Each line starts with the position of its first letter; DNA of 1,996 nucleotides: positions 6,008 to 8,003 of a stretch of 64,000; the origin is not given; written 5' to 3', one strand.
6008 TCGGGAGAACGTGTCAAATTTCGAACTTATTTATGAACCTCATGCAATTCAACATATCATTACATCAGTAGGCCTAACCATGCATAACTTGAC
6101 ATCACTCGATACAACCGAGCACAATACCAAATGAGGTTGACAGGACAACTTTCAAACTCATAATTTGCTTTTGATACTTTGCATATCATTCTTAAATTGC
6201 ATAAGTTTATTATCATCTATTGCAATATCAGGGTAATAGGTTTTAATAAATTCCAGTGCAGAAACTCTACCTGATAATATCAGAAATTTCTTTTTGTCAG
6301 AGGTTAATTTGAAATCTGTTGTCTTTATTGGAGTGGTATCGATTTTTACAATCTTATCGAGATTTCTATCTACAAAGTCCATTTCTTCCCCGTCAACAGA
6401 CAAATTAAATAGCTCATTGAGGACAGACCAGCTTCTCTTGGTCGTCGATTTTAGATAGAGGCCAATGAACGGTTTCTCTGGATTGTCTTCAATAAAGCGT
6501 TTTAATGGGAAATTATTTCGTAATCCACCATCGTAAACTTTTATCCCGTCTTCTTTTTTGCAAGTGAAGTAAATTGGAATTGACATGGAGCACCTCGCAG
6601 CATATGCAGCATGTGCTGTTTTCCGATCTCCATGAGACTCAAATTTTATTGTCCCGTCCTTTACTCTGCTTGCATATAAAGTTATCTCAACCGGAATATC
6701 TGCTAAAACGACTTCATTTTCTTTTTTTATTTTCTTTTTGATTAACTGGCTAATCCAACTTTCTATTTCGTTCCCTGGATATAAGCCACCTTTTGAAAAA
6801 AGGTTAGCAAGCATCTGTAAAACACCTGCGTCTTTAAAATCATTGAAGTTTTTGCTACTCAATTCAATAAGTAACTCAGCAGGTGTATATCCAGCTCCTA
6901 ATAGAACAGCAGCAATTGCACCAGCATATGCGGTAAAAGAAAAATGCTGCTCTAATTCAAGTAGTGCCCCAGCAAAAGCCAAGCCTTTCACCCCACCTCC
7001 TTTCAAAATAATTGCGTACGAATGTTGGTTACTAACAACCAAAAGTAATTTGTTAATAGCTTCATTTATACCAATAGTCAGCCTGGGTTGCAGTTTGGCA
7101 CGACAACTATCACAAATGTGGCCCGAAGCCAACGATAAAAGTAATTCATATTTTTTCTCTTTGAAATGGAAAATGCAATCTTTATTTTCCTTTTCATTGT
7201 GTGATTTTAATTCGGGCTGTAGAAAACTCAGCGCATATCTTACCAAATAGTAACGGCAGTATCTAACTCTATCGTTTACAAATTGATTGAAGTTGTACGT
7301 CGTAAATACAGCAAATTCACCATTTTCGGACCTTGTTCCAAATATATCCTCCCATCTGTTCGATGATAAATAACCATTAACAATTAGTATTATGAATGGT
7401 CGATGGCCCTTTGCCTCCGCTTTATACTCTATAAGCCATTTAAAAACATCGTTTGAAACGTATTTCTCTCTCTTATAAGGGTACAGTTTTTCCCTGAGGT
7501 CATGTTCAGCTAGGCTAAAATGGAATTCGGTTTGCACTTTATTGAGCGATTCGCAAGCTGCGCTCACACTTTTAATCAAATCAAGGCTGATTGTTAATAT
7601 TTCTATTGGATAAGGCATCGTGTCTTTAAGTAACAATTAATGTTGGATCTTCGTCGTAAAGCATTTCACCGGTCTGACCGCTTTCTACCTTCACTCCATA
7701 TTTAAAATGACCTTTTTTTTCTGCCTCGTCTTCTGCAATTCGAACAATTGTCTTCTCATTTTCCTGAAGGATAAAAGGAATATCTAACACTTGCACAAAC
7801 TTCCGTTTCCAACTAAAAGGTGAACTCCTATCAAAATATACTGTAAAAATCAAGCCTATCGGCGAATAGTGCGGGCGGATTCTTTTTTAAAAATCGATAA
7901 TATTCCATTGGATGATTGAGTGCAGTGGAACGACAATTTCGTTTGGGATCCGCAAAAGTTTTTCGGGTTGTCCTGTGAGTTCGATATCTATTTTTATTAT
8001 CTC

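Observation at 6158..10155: Five-gene minus-strand cassette (two membrane proteins, FRG-domain protein, split small ORF, Ser-less patatin fusion): candidate undescribed defence-like system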

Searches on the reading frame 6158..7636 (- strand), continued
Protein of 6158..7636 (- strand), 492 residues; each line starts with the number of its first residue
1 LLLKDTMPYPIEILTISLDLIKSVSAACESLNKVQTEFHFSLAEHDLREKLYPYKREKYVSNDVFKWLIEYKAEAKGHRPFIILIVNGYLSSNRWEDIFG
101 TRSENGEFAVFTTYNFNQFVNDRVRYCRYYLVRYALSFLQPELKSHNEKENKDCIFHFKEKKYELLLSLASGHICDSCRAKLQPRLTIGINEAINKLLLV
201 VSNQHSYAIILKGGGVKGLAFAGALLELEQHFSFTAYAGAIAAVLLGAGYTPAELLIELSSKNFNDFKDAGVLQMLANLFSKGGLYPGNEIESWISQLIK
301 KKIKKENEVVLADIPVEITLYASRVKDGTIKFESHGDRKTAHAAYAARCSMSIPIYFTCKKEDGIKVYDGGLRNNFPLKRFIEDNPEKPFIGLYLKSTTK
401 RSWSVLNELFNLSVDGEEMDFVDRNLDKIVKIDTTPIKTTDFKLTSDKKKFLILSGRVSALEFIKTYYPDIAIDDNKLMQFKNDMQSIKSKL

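Call 73: search_protein_families(library=padloc, alignment_id=A8, max_evalue=1e-8)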
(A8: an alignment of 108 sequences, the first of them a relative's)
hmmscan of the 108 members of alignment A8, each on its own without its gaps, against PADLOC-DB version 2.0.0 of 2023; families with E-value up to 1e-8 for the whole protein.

A. member 1, L002:1424-2542:+ (373 aa): 0 families

B. families by the number of members that match (of 108 scanned): 100 families (the first 25 are shown)
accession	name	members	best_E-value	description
PDLC03649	REase_III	2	0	Type III restriction enzyme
PDLC03641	MTase_III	2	1.1e-186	Type III methyltransferase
PDLC03644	MTase_III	2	5.5e-162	Type III methyltransferase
PDLC03634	MTase_III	2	2.6e-144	Type III methyltransferase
PDLC03640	MTase_III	2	3.4e-135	Type III methyltransferase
PDLC03647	REase_III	2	2.7e-103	Type III restriction enzyme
PDLC04807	PDC-S02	2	3.9e-82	-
PDLC03637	MTase_III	2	4.3e-73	Type III methyltransferase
PDLC04820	PDC-S02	2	1.3e-64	-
PDLC03636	MTase_III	2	6.7e-62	Type III methyltransferase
PDLC03642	MTase_III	2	9.2e-54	Type III methyltransferase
PDLC03635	MTase_III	2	8.6e-52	Type III methyltransferase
PDLC04803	PDC-S02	2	1.9e-49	-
PDLC04822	PDC-S02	2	2.5e-48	-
PDLC04795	PDC-S02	2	7.9e-47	-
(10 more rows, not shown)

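Call 74: search_protein_families(library=padloc, alignment_id=A9, max_evalue=1e-8)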
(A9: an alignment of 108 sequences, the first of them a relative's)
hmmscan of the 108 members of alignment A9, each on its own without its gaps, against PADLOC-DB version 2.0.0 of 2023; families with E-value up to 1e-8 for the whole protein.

A. member 1, L010:7322-7627:- (102 aa): 0 families

B. families by the number of members that match (of 108 scanned): 262 families (the first 25 are shown)
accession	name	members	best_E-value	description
PDLC00148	GajB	3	3.1e-134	UrvD helicase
PDLC00117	GajB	3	1.5e-62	UrvD helicase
PDLC03802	RTasHel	3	2.2e-51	DRT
PDLC00132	GajB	3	5.9e-49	UrvD helicase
PDLC00126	GajB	3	1.2e-44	UrvD helicase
PDLC00103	GajB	3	8.3e-44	UrvD helicase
PDLC00127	GajB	3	1.5e-40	UrvD helicase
PDLC00119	GajB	3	1.1e-39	UrvD helicase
PDLC00123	GajB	3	2.6e-37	UrvD helicase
PDLC00122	GajB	3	1.5e-32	UrvD helicase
PDLC00107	GajB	3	4.3e-32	UrvD helicase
PDLC04135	mad3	3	3.5e-30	mads_3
PDLC00118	GajB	3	2.9e-27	UrvD helicase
PDLC00120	GajB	3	6.9e-26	UrvD helicase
PDLC00135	GajB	3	7.7e-24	UrvD helicase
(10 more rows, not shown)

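Call 79: find_related_loci(query=A1, collection=viral_contigs, flank=6000)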
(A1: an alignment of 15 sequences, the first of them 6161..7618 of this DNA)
Query A1 (486 aa) in viral_contigs; peptide patterns used: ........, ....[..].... (x = any residue, [..] = any of these).
25 stretches matched a pattern; 7 encode a relative of the query (tblastn E <= 1e-3); 7 distinct loci.
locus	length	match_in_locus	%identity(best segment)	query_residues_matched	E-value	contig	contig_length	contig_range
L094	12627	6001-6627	28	203-410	2e-13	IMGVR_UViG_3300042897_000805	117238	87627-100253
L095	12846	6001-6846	24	202-461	2e-9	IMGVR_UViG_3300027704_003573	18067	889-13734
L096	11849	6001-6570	28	202-371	5e-9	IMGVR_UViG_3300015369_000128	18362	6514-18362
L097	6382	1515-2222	24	197-415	2e-8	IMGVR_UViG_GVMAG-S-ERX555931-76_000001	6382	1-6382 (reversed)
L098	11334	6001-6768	21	202-443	6e-8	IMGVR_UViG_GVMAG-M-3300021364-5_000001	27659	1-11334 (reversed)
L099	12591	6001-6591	21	202-389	7e-8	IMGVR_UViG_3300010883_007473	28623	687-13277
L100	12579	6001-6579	24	202-389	2e-4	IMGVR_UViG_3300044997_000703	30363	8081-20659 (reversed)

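Call 92: find_encoding_contigs(protein=P0002, flank=8000, max_places=1)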
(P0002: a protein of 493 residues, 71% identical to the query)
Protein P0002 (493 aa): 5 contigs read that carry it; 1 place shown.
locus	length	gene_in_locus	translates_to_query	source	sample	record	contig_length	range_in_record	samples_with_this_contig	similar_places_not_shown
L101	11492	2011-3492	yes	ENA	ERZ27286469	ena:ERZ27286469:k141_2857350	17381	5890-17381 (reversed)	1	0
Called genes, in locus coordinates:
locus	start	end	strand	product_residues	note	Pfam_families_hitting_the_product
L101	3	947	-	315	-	?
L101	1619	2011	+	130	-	-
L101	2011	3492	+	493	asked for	PF01734:Patatin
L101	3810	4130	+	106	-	-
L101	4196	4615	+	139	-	-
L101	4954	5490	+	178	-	PF03852:Vsr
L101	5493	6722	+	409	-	PF00145:DNA_methylase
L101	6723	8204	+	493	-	PF02518:HATPase_c (weak), PF13589:HATPase_c_3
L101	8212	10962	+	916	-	PF10593:Z1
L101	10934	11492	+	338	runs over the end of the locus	PF14390:DUF4420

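Call 93: find_encoding_contigs(protein=P0011, flank=8000, max_places=1)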
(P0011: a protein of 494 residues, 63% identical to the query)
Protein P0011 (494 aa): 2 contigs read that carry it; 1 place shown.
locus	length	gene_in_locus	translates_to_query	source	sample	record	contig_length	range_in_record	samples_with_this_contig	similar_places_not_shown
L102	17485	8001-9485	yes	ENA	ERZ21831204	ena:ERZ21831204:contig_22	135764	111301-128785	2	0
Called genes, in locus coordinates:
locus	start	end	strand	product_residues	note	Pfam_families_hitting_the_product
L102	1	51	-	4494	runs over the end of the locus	PF00109:ketoacyl-synt, PF02801:Ketoacyl-synt_C, PF16197:KAsynt_C_assoc, PF00109:ketoacyl-synt, PF02801:Ketoacyl-synt_C, PF00698:Acyl_transf_1, PF00109:ketoacyl-synt, PF00550:PP-binding, +8 more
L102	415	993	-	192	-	PF18955:DUF5698, PF10035:DUF2179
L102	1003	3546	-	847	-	PF00690:Cation_ATPase_N (weak), PF00122:E1-E2_ATPase, PF00702:Hydrolase, PF13246:Cation_ATPase, PF08282:Hydrolase_3 (faint), PF00689:Cation_ATPase_C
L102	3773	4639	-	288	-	PF18962:Por_Secre_tail (weak)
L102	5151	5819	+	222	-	-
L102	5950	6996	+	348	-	PF22692:LlgE_F_G_D1 (weak)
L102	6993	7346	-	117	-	-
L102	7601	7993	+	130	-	-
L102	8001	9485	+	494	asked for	PF01734:Patatin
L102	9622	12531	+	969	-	PF02384:N6_Mtase, PF07669:Eco57I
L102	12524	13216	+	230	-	-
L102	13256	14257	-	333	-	PF13424:TPR_12, PF14559:TPR_19 (weak), PF13371:TPR_9 (weak), PF13414:TPR_11, PF13424:TPR_12 (weak), PF00515:TPR_1, PF07719:TPR_2 (weak), PF13424:TPR_12, +14 more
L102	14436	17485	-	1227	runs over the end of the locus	PF18998:Flg_new_2, PF09479:Flg_new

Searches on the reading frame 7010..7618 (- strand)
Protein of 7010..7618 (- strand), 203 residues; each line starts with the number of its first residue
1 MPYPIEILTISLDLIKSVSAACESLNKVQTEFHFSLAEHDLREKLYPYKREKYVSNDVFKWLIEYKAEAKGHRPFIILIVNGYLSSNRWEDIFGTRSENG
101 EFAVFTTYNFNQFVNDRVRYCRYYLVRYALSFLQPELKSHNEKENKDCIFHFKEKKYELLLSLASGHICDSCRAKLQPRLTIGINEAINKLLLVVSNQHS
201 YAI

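Call 27: search_solved_structures(query=A3, max_evalue=10, show_alignments=3)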
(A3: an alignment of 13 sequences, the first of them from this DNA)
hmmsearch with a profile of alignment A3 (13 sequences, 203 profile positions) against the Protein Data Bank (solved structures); distinct sequences matched with E-value up to 10: 0.

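Call 46: predict_structure(alignment_id=A5)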
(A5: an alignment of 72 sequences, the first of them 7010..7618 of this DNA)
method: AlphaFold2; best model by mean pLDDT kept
length: 203 residues; sequences in the alignment: 72
mean_pLDDT: 92.6   pTM: 0.90
mean pLDDT of the five models: 92.6, 90.9, 90.8, 90.6, 90.3
residues with pLDDT >= 90: 168; 70-90: 30; 50-70: 3; < 50: 2
segments of 3 or more residues with pLDDT < 50: none
pLDDT, mean of each block of 10 residues (from residue 1): 93 95 97 96 94 97 96 96 93 93 94 83 97 94 93 85 91 96 96 85 45
secondary structure, 60 per line:
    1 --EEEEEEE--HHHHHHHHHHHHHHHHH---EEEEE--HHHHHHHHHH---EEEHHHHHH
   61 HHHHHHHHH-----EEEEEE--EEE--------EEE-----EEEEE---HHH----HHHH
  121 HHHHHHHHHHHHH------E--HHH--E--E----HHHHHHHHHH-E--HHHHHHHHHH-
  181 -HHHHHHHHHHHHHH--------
elements in order: E3-9 H12-28 E32-36 H39-48 E52-54 H55-69 E75-80 E83-85 E94-96 E102-106 H117-133 H156-165 H170-179 H182-195

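Call 50: fold_search(model_id=the predicted structure, library=pdb)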
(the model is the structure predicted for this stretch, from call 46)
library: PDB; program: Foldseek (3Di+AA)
matches with E <= 10: 947; with E <= 0.001: 5
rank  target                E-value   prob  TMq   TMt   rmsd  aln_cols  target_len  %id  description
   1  2x7m                  7.6e-07  1.00  0.57  0.63   5.9       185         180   14  Crystal structure of Archaemetzincin (amzA) from Methanopyrus kandleri at 1.5 A resolution (released 2010-06-09)
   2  3lmc                  2.9e-06  1.00  0.59  0.62   6.4       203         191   15  Crystal Structure of zinc-dependent peptidase from Methanocorpusculum labreanum (strain Z), Northeast Structural Genomic (released 2010-02-16)
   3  3zvs_B                6.8e-06  1.00  0.55  0.67   4.7       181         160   15  Crystal structure of Archaemetzincin (AmzA) from Archaeoglobus fulgidus at 1.4 A resolution complexed with malonate (released 2012-08-08)
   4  4axq                  7.2e-06  1.00  0.58  0.70   4.4       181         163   15  CRYSTAL STRUCTURE OF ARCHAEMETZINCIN (AMZA) FROM ARCHAEOGLOBUS FULGIDUS AT 1.4 A RESOLUTION (released 2012-06-27)
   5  3zvs_A                1.7e-05  1.00  0.56  0.70   5.8       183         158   13  Crystal structure of Archaemetzincin (AmzA) from Archaeoglobus fulgidus at 1.4 A resolution complexed with malonate (released 2012-08-08)
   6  5y2z_E                5.3e-03  0.98  0.38  0.19   7.0       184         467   11  Crystal structure of human LGI1 EPTP-ADAM22 complex (released 2018-05-02)
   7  3g5c_A                5.6e-03  0.98  0.41  0.20   9.5       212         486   11  Structural and biochemical studies on the ectodomain of human ADAM22 (released 2009-08-18)
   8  2v4b_A                6.4e-03  0.97  0.45  0.35   7.5       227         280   10  Crystal Structure of Human ADAMTS-1 catalytic Domain and Cysteine- Rich Domain (apo-form) (released 2008-01-15)
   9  8hpy_A                6.8e-03  0.92  0.38  0.18  10.0       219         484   11  Crystal structure of human LGI1-ADAM22 complex (released 2023-12-13)
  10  3ljt                  7.7e-03  0.99  0.54  0.51   6.5       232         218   12  Crystal Structure of the Catalytic Domain of ADAMTS-5 in Complex with an Amino-2-indanol compound (released 2010-03-31)
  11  5y2z_C                7.7e-03  0.97  0.38  0.19   7.0       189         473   11  Crystal structure of human LGI1 EPTP-ADAM22 complex (released 2018-05-02)
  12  5y2z_G                7.7e-03  0.90  0.35  0.18  10.7       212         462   11  Crystal structure of human LGI1 EPTP-ADAM22 complex (released 2018-05-02)
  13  5y2z_I                9.2e-03  0.98  0.42  0.20   6.0       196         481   11  Crystal structure of human LGI1 EPTP-ADAM22 complex (released 2018-05-02)
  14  5y2z_A                9.2e-03  0.93  0.38  0.19  10.0       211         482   11  Crystal structure of human LGI1 EPTP-ADAM22 complex (released 2018-05-02)
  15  4hx3_A                1.5e-02  0.97  0.40  0.54   4.9       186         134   10  Crystal structure of Streptomyces caespitosus sermetstatin in complex with S. caespitosus snapalysin (released 2012-12-05)
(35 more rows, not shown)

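Call 85: search_protein_families(library=pfam, alignment_id=A3, max_evalue=1)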
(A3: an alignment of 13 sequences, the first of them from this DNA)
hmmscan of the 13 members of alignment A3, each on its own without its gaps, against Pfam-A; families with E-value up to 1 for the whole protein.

A. member 1, seq(203 aa): 0 families

B. families by the number of members that match (of 13 scanned): 12 families
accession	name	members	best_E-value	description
PF14471.11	DUF4428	2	0.021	Domain of unknown function (DUF4428)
PF17006.10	DUF5087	2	0.026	Domain of unknown function (DUF5087)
PF04792.17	LcrV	1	0.019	V antigen (LcrV) protein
PF06689.19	zf-C4_ClpX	1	0.023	ClpX C4-type zinc finger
PF21588.3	AP5B1_middle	1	0.046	AP5B1, middle domain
PF14447.12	Prok-RING_4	1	0.047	Prokaryotic RING finger family 4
PF06733.21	DEAD_2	1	0.06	DEAD_2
PF22722.2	NA-iREase1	1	0.14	NACHT-associated inactive Restriction Endonuclease 1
PF14088.11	DUF4268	1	0.15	Domain of unknown function (DUF4268)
PF04566.18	RNA_pol_Rpb2_4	1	0.15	RNA polymerase Rpb2, domain 4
PF12213.14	Dpoe2NT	1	0.15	DNA polymerases epsilon N terminal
PF15985.11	KH_6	1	0.21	KH domain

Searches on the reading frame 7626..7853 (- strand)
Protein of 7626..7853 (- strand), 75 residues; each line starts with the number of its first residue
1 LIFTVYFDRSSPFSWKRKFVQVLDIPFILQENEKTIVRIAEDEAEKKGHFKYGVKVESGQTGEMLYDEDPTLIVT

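Call 4: search_protein_families(library=pfam, proteins=[window:7626-7853:-], max_evalue=1)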
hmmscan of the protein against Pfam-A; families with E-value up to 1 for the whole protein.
window:7626-7853:- (75 aa): 2 families
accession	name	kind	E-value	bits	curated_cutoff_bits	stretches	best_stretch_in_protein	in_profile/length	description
PF08985.17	DP-EP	-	0.031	15.1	25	1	21-73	66-117/120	DP-EP family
PF25759.1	HP1_ORF34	-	0.1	12.6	27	1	19-57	46-85/180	Bacteriophage HP1 ORF34 baseplate complex protein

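Call 5: search_protein_families(library=padloc, proteins=[window:7626-7853:-], max_evalue=1)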
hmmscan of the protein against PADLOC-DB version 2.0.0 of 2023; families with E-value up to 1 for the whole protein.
window:7626-7853:- (75 aa): 0 families

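Call 6: search_protein_families(library=ncbifam, proteins=[window:7626-7853:-], max_evalue=1)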
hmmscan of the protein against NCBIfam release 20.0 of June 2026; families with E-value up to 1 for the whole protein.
window:7626-7853:- (75 aa): 0 families
